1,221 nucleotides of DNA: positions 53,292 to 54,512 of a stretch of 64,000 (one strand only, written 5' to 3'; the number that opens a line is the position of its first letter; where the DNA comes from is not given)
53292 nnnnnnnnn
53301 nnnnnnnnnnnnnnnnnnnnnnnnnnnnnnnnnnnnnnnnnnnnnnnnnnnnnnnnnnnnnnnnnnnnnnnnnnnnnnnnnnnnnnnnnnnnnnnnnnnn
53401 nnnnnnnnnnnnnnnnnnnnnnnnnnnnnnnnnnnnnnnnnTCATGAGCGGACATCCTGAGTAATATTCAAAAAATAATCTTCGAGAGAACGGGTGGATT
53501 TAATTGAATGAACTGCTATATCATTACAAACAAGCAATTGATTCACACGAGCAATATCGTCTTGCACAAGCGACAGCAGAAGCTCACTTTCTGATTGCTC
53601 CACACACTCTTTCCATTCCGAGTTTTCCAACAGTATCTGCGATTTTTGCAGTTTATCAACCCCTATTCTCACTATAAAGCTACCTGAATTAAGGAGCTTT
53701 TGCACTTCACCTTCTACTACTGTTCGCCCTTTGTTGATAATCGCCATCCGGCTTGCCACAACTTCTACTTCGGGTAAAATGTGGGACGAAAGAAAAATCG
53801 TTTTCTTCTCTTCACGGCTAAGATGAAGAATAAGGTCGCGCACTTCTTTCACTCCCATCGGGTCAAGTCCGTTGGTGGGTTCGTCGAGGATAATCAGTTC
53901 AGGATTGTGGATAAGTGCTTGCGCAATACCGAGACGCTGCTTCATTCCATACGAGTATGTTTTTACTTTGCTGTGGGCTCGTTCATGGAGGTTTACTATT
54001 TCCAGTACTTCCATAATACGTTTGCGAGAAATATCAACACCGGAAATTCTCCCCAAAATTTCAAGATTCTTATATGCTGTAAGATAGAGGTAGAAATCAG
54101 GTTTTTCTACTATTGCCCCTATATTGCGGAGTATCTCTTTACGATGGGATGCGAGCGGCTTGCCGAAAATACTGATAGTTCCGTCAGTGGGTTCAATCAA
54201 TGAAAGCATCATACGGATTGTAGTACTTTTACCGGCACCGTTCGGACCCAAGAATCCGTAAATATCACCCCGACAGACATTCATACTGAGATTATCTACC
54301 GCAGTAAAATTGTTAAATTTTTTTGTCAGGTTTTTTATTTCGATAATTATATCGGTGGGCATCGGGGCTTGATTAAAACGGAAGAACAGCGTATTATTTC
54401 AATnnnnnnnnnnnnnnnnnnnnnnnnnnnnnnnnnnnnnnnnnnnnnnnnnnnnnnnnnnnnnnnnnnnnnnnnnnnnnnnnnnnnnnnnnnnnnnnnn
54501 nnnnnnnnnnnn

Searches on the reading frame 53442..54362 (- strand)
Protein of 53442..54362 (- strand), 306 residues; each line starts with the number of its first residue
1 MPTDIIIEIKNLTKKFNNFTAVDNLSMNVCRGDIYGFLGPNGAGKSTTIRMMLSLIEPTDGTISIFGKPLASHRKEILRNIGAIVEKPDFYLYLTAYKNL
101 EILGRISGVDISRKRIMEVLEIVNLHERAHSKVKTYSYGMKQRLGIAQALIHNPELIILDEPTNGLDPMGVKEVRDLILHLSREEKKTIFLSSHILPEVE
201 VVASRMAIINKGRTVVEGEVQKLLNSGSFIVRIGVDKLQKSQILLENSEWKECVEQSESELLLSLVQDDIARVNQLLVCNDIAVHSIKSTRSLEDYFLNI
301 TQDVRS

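Call 35: search_protein_families(library=pfam, proteins=[window:53442-54362:-], max_evalue=0.0001)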
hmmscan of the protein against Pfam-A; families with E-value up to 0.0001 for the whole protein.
window:53442-54362:- (306 aa): 2 families
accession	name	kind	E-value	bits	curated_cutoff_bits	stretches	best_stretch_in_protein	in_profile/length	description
PF00005.33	ABC_tran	-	5.3e-31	108.5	25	1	23-164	2-137/137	ABC transporter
PF13304.12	AAA_21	-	4e-10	40.7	27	1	136-195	238-299/304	AAA domain, putative AbiEii toxin, Type IV TA system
